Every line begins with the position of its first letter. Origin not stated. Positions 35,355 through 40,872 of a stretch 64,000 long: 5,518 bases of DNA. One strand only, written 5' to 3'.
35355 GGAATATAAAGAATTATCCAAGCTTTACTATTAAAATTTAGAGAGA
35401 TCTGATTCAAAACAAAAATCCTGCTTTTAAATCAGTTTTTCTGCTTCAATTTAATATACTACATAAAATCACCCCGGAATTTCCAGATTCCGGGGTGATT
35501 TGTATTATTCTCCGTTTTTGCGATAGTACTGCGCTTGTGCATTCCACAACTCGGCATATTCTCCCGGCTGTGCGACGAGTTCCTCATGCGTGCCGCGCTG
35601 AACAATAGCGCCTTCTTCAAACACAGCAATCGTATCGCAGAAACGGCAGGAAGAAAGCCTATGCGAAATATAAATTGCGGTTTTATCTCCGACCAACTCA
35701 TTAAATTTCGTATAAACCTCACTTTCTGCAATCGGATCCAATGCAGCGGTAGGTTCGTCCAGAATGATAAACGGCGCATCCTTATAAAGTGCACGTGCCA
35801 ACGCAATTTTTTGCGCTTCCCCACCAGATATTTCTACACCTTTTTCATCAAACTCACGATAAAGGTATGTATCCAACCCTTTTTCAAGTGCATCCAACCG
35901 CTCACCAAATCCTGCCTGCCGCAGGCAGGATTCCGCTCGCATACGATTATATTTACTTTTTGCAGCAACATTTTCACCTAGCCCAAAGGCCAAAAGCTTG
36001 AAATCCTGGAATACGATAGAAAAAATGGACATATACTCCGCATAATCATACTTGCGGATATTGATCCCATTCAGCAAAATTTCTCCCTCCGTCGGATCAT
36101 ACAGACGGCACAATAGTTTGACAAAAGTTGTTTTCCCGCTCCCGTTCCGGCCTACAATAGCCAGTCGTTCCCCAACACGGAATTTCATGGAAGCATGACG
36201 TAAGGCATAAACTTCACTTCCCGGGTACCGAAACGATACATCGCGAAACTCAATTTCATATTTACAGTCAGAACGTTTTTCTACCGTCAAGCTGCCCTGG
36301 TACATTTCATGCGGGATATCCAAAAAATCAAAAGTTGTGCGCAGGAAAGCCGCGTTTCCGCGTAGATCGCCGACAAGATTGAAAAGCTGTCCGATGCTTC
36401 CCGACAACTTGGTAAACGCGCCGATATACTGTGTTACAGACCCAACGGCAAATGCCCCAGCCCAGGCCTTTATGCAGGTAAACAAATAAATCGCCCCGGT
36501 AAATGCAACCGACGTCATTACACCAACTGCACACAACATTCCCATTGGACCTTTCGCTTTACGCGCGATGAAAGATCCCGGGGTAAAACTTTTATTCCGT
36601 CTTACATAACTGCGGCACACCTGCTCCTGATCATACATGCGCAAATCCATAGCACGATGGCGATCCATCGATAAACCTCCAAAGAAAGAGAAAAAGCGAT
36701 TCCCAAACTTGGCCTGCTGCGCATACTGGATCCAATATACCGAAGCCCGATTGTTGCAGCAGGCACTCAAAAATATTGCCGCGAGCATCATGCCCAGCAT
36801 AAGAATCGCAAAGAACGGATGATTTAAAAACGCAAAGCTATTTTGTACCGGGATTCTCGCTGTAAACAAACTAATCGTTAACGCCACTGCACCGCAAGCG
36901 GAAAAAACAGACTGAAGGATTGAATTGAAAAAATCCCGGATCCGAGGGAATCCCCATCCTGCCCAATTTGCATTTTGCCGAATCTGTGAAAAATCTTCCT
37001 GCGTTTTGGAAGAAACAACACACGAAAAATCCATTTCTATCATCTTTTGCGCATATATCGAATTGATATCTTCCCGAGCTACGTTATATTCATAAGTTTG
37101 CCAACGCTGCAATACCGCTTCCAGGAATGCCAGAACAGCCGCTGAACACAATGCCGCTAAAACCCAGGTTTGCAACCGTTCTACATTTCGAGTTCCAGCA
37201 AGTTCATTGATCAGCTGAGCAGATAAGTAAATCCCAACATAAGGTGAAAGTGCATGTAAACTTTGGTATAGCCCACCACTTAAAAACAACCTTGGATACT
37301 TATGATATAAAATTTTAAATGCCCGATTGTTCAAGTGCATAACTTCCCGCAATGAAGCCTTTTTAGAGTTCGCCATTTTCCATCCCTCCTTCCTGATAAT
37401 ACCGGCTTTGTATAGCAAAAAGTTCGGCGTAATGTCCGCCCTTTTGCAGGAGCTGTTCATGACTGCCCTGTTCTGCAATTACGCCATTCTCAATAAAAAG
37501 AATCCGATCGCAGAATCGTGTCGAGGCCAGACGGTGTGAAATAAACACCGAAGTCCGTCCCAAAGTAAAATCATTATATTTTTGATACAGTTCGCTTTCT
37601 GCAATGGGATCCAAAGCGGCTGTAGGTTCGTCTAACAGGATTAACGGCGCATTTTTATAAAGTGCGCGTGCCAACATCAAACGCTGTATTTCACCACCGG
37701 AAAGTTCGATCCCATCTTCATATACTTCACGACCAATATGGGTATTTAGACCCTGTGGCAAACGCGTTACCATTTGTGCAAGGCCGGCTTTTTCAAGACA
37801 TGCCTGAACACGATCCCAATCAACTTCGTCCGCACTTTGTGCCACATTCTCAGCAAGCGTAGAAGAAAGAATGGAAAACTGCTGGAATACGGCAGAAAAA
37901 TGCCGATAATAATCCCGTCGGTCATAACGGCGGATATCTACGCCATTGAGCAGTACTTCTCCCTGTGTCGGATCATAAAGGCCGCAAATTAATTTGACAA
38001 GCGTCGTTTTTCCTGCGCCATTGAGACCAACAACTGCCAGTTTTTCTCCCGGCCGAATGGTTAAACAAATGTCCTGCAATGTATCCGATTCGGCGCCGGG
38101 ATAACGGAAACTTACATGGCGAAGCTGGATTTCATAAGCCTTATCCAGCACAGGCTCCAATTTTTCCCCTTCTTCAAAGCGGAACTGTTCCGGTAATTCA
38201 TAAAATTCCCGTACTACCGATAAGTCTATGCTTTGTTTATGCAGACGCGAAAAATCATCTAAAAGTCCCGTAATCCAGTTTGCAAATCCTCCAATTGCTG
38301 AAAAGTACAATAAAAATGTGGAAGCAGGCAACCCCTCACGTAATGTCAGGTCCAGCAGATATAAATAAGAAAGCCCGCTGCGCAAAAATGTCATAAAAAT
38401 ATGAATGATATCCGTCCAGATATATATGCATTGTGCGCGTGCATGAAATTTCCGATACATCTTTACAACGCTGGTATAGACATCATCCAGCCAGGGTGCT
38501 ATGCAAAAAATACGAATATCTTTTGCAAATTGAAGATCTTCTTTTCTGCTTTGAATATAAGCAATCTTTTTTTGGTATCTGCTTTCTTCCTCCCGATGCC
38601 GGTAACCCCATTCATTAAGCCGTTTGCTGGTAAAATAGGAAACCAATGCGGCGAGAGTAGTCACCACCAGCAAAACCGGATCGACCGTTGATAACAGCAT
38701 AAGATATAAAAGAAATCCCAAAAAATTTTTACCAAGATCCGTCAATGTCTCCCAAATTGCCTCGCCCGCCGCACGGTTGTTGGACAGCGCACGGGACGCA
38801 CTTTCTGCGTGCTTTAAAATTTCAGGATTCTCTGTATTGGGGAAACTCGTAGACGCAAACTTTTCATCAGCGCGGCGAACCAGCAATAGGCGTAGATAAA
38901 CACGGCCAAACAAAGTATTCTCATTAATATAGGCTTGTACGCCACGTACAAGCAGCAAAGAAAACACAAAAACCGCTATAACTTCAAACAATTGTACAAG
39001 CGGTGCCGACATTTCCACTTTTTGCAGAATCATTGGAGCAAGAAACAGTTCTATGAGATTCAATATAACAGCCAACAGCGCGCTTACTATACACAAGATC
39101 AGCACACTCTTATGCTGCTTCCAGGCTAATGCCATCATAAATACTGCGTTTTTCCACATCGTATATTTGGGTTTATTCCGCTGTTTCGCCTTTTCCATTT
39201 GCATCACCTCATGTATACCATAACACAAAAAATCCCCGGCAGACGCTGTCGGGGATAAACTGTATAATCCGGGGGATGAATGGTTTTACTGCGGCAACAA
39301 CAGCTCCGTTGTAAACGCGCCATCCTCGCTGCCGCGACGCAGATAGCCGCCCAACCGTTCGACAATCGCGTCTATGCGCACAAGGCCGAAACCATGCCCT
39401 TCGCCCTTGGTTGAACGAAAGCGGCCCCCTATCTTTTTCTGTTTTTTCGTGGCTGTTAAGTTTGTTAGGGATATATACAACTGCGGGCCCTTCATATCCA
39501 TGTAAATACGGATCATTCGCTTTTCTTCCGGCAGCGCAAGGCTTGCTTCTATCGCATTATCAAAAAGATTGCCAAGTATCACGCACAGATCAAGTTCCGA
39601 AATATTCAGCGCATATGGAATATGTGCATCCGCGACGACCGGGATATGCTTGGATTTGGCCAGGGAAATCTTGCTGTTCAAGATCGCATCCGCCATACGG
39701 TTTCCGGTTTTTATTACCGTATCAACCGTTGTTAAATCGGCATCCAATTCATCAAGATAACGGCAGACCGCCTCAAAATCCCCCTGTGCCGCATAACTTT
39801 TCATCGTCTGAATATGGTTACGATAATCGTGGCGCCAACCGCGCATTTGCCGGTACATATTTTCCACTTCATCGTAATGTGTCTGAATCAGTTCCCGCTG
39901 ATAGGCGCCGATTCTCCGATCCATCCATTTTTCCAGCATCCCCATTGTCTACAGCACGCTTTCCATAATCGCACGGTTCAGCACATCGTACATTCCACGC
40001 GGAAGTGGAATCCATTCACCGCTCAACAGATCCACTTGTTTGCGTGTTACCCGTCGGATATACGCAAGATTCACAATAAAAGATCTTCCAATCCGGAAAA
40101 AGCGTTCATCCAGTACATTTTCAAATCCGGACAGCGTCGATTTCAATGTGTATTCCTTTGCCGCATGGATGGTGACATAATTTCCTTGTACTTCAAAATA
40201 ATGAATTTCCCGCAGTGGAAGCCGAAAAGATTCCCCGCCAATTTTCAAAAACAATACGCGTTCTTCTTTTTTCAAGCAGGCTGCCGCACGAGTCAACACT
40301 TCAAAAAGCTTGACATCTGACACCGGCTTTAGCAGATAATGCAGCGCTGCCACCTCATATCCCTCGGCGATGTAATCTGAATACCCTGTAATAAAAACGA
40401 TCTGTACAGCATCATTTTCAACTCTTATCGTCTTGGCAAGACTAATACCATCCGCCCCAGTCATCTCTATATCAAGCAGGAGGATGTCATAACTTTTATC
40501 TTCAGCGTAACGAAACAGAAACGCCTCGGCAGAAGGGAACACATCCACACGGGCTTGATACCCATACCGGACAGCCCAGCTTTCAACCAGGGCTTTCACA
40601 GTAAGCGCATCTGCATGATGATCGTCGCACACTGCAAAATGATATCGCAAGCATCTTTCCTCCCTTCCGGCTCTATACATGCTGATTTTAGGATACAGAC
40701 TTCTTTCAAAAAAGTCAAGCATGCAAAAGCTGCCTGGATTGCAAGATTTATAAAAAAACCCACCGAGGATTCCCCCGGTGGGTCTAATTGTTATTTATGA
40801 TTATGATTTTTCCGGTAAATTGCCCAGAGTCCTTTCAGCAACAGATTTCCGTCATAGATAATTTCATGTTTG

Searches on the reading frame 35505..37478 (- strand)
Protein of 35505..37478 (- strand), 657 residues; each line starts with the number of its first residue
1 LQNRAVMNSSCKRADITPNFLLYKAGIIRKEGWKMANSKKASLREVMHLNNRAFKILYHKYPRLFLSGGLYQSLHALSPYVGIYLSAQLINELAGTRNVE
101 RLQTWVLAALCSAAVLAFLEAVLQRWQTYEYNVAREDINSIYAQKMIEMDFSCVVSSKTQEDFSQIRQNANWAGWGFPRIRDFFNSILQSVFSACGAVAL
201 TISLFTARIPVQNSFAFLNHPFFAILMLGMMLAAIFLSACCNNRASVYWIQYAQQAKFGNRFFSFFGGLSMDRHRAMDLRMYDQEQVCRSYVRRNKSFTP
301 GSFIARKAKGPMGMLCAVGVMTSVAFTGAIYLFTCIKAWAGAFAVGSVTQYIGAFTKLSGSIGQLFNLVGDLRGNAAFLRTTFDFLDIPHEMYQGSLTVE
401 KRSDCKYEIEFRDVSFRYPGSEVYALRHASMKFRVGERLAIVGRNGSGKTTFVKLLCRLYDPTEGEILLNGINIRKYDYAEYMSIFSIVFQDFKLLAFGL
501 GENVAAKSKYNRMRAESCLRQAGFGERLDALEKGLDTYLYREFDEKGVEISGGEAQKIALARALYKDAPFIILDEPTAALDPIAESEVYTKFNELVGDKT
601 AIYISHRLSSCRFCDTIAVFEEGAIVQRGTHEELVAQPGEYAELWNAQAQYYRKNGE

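Call 33: search_protein_families(library=pfam, proteins=[window:35505-37478:-])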
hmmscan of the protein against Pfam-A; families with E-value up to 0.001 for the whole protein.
window:35505-37478:- (657 aa): 3 families
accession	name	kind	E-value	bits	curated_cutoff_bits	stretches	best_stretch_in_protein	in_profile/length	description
PF00005.33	ABC_tran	-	1.4e-28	100.6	25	1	426-578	1-137/137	ABC transporter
PF02463.25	SMC_N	-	1.3e-07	31.7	40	1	460-616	104-207/220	RecF/RecN/SMC N terminal domain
PF13304.12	AAA_21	-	1.7e-05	25.5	27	0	440-457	3-20/304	AAA domain, putative AbiEii toxin, Type IV TA system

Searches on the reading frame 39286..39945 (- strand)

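Call 33: search_protein_families(library=pfam, proteins=[window:39286-39945:-])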
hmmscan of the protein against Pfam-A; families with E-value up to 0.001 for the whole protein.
window:39286-39945:- (219 aa): 3 families
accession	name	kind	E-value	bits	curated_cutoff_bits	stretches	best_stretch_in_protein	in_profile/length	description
PF14501.12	HATPase_c_5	-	8.7e-18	64.6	22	1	115-218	1-102/102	GHKL domain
PF02518.31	HATPase_c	-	3.5e-08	34.3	26.4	1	117-212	3-101/111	Histidine kinase-, DNA gyrase B-, and HSP90-like ATPase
PF14689.11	SPOB_a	-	1.7e-06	28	28.1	1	25-77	7-59/62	Sensor_kinase_SpoOB-type, alpha-helical domain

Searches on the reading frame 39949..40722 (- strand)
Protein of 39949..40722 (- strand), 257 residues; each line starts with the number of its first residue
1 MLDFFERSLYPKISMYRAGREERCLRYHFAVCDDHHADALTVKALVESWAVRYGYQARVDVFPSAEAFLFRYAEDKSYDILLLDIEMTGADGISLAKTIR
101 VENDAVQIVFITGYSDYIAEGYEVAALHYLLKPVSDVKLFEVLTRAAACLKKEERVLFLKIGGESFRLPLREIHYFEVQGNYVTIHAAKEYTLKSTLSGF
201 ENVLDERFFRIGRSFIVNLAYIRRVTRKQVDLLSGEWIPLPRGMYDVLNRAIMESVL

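Call 33: search_protein_families(library=pfam, proteins=[window:39949-40722:-])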
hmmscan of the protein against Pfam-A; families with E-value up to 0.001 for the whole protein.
window:39949-40722:- (257 aa): 2 families
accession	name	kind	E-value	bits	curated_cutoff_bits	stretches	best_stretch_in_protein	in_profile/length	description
PF04397.21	LytTR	-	3.3e-16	59.7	22.6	1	165-252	3-97/98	LytTr DNA-binding domain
PF00072.30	Response_reg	-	1e-15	58.3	30.2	1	31-143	3-110/111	Response regulator receiver domain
